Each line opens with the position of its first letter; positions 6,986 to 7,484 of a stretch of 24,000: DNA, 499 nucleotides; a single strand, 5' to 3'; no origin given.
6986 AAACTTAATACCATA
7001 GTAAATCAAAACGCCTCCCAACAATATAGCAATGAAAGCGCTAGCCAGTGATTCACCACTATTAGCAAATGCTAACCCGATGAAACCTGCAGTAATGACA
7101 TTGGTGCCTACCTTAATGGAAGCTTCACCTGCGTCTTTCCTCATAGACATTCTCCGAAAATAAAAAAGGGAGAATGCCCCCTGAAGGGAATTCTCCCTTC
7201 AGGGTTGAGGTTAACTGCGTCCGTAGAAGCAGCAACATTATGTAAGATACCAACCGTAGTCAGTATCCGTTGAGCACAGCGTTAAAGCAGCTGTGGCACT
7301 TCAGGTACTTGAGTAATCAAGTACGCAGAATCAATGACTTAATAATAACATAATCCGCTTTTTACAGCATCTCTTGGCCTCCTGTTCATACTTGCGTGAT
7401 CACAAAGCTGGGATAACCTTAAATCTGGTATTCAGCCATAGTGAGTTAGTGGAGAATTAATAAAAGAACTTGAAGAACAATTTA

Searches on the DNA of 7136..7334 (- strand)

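Call 40: build_rna_model(alignment_id=A6)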
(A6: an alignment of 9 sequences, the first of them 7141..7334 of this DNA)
Model R1 built from alignment A6 (9 sequences, 208 columns); structure: RNAalifold consensus.
model positions 192; base pairs 60; branch points 5; effective number of sequences 0.8; information 0.589 bits per position. Calibrated on 0.2 Mb of random sequence (short: E-values are rough).
structure used (alignment columns):
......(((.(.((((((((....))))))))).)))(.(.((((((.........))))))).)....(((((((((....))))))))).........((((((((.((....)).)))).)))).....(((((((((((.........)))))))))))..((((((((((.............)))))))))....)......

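Call 41: search_with_rna_model(model_id=R1, sources=[window, L001, L002, L003, L010, L011, L017, L018, L019, L020, L021, L022, L023, L024, L025, L026, L027, L028, L029, L030, L031, L032, L033, L034, L035, L036, L037, L038, L039, L040, L041, L042, L043, L044, L045, L046, L047, L048, L049, L050, L051, L052, L053, L054, L055, L056, L057, L058, L059, L060, L061, L062, L063, L064, L065, L066, L067, L068, L069, L070, L071, L072, L073, L074, L075, L076, L077, L078, L079, L080, L081], max_evalue=1, make_alignment=true)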
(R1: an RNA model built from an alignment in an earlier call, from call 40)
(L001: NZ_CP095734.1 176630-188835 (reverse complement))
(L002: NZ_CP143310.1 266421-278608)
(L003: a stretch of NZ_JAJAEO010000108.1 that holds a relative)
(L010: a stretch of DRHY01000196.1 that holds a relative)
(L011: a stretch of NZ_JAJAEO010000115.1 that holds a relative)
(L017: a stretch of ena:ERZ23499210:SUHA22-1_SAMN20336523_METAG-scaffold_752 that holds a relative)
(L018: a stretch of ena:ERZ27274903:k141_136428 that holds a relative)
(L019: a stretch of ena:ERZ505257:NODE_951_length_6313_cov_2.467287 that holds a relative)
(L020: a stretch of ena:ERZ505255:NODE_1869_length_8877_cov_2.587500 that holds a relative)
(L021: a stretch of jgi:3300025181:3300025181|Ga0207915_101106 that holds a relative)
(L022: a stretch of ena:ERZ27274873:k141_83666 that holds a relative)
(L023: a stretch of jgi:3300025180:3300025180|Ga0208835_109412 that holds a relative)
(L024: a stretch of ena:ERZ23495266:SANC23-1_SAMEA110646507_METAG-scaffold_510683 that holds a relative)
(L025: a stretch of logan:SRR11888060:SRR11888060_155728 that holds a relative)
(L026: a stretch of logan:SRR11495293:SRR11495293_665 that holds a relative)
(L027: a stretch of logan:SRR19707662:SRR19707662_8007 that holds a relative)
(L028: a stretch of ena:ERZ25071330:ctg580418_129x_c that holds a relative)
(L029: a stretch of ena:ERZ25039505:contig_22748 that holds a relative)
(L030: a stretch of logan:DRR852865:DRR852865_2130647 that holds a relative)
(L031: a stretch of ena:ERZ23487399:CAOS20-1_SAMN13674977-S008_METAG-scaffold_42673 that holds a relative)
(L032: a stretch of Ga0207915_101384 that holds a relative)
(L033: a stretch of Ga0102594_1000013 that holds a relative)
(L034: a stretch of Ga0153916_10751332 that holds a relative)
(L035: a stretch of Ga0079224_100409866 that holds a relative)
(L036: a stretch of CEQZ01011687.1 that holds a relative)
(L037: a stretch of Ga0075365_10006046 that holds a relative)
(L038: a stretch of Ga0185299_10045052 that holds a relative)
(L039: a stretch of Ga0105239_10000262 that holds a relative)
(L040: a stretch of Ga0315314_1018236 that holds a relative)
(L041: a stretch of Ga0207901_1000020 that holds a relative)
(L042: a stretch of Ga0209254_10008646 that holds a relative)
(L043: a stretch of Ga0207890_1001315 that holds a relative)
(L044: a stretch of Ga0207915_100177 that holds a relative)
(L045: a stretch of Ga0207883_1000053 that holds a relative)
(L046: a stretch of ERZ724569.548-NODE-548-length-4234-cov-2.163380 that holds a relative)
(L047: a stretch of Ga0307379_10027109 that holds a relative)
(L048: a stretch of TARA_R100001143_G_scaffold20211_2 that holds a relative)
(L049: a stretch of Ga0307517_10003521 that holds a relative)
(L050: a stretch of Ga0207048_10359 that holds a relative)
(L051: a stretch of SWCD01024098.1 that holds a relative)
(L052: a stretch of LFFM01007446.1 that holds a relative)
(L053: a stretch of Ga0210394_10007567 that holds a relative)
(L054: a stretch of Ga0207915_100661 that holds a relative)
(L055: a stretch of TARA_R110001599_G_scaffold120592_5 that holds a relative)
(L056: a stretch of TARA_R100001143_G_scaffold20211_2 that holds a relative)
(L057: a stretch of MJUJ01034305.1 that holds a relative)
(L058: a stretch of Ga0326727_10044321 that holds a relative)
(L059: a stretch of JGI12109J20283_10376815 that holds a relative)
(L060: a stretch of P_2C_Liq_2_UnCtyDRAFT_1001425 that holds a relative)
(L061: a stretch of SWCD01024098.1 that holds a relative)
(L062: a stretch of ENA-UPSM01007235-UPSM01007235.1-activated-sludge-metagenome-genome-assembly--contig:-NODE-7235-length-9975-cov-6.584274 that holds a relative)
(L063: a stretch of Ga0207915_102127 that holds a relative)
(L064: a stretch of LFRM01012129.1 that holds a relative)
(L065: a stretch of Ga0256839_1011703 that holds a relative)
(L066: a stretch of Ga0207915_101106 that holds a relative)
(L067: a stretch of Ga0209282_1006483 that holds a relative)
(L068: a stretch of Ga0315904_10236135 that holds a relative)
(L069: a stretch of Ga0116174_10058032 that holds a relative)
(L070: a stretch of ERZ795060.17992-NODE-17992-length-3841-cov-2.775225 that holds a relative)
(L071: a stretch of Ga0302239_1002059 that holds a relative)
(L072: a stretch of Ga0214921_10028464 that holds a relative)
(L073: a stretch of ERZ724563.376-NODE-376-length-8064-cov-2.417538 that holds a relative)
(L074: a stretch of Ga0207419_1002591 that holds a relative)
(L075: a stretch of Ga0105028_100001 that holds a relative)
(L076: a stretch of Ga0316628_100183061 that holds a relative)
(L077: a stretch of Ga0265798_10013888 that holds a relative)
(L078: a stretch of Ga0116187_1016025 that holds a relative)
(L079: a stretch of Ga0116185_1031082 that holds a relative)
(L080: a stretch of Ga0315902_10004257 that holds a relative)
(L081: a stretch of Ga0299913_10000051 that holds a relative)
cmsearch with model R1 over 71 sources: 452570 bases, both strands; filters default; matches with E-value up to 1: 88.
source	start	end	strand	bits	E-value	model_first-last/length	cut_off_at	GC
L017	4746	4937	+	226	1.2e-60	1-192/192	no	0.43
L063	758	949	+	226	1.2e-60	1-192/192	no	0.43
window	7142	7335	-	224.5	2.9e-60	1-192/192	no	0.45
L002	5998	6191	+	224.5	2.9e-60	1-192/192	no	0.45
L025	348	541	+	224.5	2.9e-60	1-192/192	no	0.45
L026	422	615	+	224.5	2.9e-60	1-192/192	no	0.45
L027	93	286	+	224.5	2.9e-60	1-192/192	no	0.45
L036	733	926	-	224.5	2.9e-60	1-192/192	no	0.45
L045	9044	9237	+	224.5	2.9e-60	1-192/192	no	0.45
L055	2022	2215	-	224.5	2.9e-60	1-192/192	no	0.45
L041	48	241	-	224.3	3.4e-60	1-192/192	no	0.44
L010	174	367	+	223.3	6.4e-60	1-192/192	no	0.45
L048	1119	1312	+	222.3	1.2e-59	1-192/192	no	0.45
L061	7505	7698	+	222.3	1.2e-59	1-192/192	no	0.45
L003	1874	2064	+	220.7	3.4e-59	1-192/192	no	0.44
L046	1911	2109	+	219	1e-58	1-192/192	no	0.46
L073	5018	5216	-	218.7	1.2e-58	1-192/192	no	0.47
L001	6011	6209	+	218.7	1.3e-58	1-192/192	no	0.46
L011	133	331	+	218.7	1.3e-58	1-192/192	no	0.46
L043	163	361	+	218.7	1.3e-58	1-192/192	no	0.46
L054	2385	2583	-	218.7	1.3e-58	1-192/192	no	0.46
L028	5813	6003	+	214.6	1.7e-57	1-192/192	no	0.48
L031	1331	1529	+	213.8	2.9e-57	1-192/192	no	0.46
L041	7936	8134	-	212.5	6.6e-57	1-192/192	no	0.44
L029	5805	6003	+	212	8.8e-57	1-192/192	no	0.45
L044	5325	5523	-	207.7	1.4e-55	1-192/192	no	0.46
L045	1151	1349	+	207.7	1.4e-55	1-192/192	no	0.46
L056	2256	2454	+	207.7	1.4e-55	1-192/192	no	0.46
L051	613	811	+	204.1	1.4e-54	1-192/192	no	0.45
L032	411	613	+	203.2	2.6e-54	1-192/192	no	0.44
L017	2812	3001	+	199.6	2.5e-53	1-192/192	no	0.42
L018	2812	3001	+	199.6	2.5e-53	1-192/192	no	0.42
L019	2812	3001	+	199.6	2.5e-53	1-192/192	no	0.42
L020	2812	3001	+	199.6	2.5e-53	1-192/192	no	0.42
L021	841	1030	+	199.6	2.5e-53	1-192/192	no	0.42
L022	843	1032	+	199.6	2.5e-53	1-192/192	no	0.42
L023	666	855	+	199.6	2.5e-53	1-192/192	no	0.42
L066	841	1030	+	199.6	2.5e-53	1-192/192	no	0.42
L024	1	161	+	160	2.7e-42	30-192/192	5'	0.45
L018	6052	6180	+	138.3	3e-36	1-129/192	3'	0.41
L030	1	97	+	99.5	2e-25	96-192/192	5'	0.45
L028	3767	3956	+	60.2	1.8e-14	1-192/192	no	0.41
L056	220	409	+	59.9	2.2e-14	1-192/192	no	0.44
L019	2074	2291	+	59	3.7e-14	1-192/192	no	0.42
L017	2074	2291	+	58.6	4.8e-14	1-192/192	no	0.39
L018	2074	2291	+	58.6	4.8e-14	1-192/192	no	0.39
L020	2074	2291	+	58.6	4.8e-14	1-192/192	no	0.39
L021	103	320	+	58.6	4.8e-14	1-192/192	no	0.39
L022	105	322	+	58.6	4.8e-14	1-192/192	no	0.39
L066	103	320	+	58.6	4.8e-14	1-192/192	no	0.39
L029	3744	3932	+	52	3.5e-12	1-192/192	no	0.41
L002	6129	6154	-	17.2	0.017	132-157/192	no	0.58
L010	305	330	-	17.2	0.017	132-157/192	no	0.58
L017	2942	2967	-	17.2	0.017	132-157/192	no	0.58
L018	2942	2967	-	17.2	0.017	132-157/192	no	0.58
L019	2942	2967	-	17.2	0.017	132-157/192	no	0.58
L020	2942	2967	-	17.2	0.017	132-157/192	no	0.58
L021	971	996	-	17.2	0.017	132-157/192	no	0.58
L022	973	998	-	17.2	0.017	132-157/192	no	0.58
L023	796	821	-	17.2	0.017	132-157/192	no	0.58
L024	102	127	-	17.2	0.017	132-157/192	no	0.58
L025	479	504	-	17.2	0.017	132-157/192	no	0.58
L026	553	578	-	17.2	0.017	132-157/192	no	0.58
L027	224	249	-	17.2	0.017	132-157/192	no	0.58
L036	770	795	+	17.2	0.017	132-157/192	no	0.58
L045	9175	9200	-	17.2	0.017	132-157/192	no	0.58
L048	1250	1275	-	17.2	0.017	132-157/192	no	0.58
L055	2059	2084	+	17.2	0.017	132-157/192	no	0.58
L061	7636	7661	-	17.2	0.017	132-157/192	no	0.58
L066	971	996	-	17.2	0.017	132-157/192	no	0.58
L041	85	110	+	15.1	0.066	132-157/192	no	0.58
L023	1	145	+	13.5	0.18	73-192/192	5'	0.41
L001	6022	6041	-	12.9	0.27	12-31/192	no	0.35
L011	144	163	-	12.9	0.27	12-31/192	no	0.35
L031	1342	1361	-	12.9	0.27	12-31/192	no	0.35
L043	174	193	-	12.9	0.27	12-31/192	no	0.35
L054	2553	2572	+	12.9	0.27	12-31/192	no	0.35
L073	5186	5205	+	12.9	0.27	12-31/192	no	0.35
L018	6063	6082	-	12.5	0.33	12-31/192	no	0.35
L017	4903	4933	-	12.3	0.38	158-188/192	no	0.42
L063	915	945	-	12.3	0.38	158-188/192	no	0.42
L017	4877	4902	-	11.9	0.51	132-157/192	no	0.62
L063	889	914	-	11.9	0.51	132-157/192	no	0.62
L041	7973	8003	+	11.8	0.53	132-157/192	no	0.52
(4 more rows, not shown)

Alignment A7: 88 matches aligned to the model, 250 columns, each read 5' to 3' on its own strand. Consensus structure (alignment columns), stored with it:
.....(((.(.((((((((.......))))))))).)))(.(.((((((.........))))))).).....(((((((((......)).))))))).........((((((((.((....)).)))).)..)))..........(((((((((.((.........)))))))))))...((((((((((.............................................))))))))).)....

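Call 44: search_with_rna_model(model_id=R1, sources=[window, L017, L028, L029, L056, L019], max_evalue=0.000001, make_alignment=true, show_alignments=0)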
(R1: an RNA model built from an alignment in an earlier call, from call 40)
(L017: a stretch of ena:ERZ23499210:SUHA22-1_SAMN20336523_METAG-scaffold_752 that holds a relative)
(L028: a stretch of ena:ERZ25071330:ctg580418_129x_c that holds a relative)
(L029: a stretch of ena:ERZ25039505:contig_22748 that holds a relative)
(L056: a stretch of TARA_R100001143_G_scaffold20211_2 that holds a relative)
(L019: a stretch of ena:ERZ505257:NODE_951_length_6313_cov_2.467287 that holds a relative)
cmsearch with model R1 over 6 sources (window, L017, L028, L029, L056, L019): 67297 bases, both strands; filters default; matches with E-value up to 0.000001: 14.
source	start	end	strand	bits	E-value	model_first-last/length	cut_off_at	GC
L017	4746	4937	+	226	1.7e-61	1-192/192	no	0.43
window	7142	7335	-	224.5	4.4e-61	1-192/192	no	0.45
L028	5813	6003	+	214.6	2.5e-58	1-192/192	no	0.48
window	17232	17430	-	212.5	9.9e-58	1-192/192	no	0.44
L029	5805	6003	+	212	1.3e-57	1-192/192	no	0.45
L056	2256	2454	+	207.7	2.1e-56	1-192/192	no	0.46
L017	2812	3001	+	199.6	3.8e-54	1-192/192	no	0.42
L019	2812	3001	+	199.6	3.8e-54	1-192/192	no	0.42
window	19276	19465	-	60.2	2.7e-15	1-192/192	no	0.43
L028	3767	3956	+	60.2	2.7e-15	1-192/192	no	0.41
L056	220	409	+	59.9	3.2e-15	1-192/192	no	0.44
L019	2074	2291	+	59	5.5e-15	1-192/192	no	0.42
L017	2074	2291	+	58.6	7.2e-15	1-192/192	no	0.39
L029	3744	3932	+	52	5.1e-13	1-192/192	no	0.41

Alignment A8: 14 matches aligned to the model, 246 columns, each read 5' to 3' on its own strand. Consensus structure (alignment columns), stored with it:
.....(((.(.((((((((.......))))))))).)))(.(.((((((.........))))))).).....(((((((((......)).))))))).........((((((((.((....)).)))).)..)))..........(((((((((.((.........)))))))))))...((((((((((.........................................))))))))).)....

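Call 53: search_with_rna_model(model_id=R1, sources=[L082, L083, L084, L085, L086, L087], max_evalue=1, filters=off, show_alignments=6)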
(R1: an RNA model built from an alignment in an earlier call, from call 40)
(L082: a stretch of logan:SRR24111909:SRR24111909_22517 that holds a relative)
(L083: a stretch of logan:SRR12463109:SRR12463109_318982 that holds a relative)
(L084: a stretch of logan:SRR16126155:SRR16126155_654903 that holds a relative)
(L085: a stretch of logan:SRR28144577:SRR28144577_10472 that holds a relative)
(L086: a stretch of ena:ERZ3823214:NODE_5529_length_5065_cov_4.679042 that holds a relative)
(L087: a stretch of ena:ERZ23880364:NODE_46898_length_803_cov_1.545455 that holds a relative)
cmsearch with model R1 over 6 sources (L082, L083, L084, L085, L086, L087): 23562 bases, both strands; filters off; matches with E-value up to 1: 18.
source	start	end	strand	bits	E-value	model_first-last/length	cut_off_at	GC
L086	3865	4055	+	144.4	3.2e-39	1-192/192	no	0.39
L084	243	456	+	82.4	5.8e-22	1-192/192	no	0.38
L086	1807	1988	+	63.2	1.3e-16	1-192/192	no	0.41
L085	4791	4979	+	61.3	4.6e-16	1-192/192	no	0.41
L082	1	178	+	48.8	1.4e-12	1-192/192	no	0.4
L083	1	178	+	48.8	1.4e-12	1-192/192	no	0.4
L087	25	129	+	18.1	0.00048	1-192/192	no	0.39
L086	4346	4431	-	15.8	0.0021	1-192/192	no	0.35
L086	3876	3895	-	11.3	0.038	12-31/192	no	0.3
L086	4336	4430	+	9.4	0.13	1-192/192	no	0.34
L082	500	653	+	8.1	0.3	1-192/192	no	0.44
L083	500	653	+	8.1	0.3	1-192/192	no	0.44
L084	778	931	+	8.1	0.3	1-192/192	no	0.44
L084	170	286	-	7.5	0.43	1-192/192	no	0.36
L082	1935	1964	+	6.7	0.74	7-35/192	no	0.47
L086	3993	4024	-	6.5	0.82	129-157/192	no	0.56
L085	7599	7779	-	6.5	0.86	1-192/192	no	0.41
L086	987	1013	+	6.4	0.87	130-157/192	no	0.44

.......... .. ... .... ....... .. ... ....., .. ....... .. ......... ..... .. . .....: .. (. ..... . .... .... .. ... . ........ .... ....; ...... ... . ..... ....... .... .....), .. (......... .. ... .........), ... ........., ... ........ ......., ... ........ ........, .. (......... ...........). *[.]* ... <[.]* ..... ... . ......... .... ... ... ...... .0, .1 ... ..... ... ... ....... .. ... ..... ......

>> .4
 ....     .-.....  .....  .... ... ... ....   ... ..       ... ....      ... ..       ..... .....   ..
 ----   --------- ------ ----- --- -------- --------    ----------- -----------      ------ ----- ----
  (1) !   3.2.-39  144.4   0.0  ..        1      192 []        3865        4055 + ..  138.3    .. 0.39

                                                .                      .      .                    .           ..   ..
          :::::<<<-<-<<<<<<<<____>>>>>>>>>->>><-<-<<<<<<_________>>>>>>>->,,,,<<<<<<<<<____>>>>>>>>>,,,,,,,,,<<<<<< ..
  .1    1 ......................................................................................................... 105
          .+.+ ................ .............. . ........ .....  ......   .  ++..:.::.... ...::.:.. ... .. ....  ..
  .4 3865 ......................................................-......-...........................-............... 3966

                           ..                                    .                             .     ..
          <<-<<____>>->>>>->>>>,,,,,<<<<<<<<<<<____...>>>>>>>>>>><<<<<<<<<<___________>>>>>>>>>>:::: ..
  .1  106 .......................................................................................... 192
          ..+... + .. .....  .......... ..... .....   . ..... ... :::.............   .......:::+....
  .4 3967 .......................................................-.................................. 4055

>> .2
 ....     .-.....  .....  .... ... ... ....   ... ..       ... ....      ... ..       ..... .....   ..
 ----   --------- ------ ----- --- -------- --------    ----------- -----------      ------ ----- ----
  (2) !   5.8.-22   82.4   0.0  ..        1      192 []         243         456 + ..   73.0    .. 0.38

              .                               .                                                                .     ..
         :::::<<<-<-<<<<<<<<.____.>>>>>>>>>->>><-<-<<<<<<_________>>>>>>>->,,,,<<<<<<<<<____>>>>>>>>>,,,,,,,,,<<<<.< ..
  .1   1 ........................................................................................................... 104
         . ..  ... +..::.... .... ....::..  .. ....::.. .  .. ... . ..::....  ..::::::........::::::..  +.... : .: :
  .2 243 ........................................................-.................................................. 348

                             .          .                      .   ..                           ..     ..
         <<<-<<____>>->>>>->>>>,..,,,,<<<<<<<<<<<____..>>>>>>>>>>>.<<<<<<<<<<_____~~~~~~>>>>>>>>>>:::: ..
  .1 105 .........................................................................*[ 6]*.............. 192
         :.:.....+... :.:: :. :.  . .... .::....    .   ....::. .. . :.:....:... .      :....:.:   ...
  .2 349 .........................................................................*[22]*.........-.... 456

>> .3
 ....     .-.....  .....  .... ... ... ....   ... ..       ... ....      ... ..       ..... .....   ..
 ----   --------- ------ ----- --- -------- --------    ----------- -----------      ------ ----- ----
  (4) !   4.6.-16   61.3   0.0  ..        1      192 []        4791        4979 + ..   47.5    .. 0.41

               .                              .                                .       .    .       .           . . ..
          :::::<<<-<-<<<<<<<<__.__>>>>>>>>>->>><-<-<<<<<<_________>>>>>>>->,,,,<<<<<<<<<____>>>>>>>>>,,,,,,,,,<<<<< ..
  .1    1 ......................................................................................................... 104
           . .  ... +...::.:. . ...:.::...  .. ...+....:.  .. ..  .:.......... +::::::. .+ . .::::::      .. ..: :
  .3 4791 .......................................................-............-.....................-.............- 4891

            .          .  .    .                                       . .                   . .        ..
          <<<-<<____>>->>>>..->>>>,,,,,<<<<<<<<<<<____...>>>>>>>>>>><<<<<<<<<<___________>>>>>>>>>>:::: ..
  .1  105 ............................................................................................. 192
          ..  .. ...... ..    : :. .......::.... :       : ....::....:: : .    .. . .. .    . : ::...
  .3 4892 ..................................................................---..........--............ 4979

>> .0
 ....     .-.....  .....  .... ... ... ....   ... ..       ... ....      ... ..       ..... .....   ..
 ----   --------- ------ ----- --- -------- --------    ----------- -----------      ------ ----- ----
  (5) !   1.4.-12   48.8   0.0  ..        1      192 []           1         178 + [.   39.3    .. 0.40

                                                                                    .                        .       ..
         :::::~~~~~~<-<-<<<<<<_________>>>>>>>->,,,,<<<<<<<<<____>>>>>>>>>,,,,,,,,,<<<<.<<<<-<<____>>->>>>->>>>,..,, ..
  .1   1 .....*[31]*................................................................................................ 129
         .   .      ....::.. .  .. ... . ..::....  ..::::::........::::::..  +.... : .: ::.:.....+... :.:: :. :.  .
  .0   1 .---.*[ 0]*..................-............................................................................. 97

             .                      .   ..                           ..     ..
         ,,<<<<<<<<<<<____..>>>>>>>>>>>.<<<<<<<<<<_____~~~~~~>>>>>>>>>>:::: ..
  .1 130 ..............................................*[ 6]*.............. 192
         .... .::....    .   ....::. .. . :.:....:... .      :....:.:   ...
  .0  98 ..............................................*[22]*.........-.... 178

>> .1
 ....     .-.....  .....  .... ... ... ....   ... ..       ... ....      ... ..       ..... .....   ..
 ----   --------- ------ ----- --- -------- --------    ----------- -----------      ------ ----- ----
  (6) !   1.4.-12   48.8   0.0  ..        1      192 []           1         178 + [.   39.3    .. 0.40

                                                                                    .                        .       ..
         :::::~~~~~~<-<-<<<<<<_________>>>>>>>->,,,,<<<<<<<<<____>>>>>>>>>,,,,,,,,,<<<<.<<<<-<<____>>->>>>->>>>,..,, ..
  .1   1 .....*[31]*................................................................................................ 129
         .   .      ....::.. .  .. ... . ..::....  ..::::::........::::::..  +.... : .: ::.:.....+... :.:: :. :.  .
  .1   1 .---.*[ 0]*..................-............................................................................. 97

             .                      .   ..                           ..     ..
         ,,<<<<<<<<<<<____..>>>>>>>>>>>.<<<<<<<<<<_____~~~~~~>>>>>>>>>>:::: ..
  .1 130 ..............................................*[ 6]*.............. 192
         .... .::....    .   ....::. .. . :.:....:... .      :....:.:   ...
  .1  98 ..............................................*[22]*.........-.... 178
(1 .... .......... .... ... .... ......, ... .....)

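Call 66: build_rna_model(alignment_id=A9, structure=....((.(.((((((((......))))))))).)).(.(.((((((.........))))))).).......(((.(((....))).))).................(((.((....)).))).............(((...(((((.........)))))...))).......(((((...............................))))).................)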
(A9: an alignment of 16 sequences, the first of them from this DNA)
Model R2 built from alignment A9 (16 sequences, 231 columns); structure: as given.
model positions 215; base pairs 43; branch points 5; effective number of sequences 2.27; information 0.59 bits per position. Calibrated on 0.2 Mb of random sequence (short: E-values are rough).
structure used (alignment columns):
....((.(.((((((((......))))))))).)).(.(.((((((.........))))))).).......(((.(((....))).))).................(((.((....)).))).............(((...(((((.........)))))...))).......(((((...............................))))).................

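Call 67: search_with_rna_model(model_id=R2, sources=[window, L028, L029, L085, L001, L002], max_evalue=1, filters=off)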
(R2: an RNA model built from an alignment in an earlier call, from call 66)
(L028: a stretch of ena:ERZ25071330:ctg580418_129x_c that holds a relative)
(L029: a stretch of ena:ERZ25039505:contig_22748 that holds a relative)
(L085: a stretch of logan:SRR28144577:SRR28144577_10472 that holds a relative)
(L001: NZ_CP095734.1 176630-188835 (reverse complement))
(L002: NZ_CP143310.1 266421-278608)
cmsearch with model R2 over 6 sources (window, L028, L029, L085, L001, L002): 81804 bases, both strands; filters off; matches with E-value up to 1: 26.
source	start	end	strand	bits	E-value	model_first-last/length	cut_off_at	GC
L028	3769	3986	+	202.8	1.5e-53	1-215/215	no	0.41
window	19246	19463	-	202.2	2.1e-53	1-215/215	no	0.43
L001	6013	6215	+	201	4.6e-53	1-215/215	no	0.45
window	7136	7333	-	196.5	7.6e-52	1-215/215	no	0.45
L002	6000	6197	+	196.5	7.6e-52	1-215/215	no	0.45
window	17226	17428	-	196.4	8.2e-52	1-215/215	no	0.44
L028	5815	6009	+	195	1.9e-51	1-215/215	no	0.48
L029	5807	6009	+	194.7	2.4e-51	1-215/215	no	0.45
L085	4793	5009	+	172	3.5e-45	1-215/215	no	0.41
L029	3745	3958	+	161.1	3.2e-42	1-215/215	no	0.4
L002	5865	6038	-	18.5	0.0018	1-215/215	no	0.39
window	17269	17341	+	15.5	0.012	131-200/215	no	0.45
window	7179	7204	+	15.4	0.012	131-161/215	no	0.58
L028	5944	5969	-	15.4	0.012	131-161/215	no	0.58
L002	6129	6154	-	15.4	0.012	131-161/215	no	0.58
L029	5894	5966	-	15.3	0.013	131-200/215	no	0.47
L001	6142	6172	-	14.9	0.017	131-161/215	no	0.52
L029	5816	5835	-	12.7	0.065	10-29/215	no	0.35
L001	6022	6041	-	12.7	0.065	10-29/215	no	0.35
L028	5824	5843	-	12.3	0.082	10-29/215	no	0.35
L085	4800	4824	-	10.9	0.2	8-31/215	no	0.24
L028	3899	3927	-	10.4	0.28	132-160/215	no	0.45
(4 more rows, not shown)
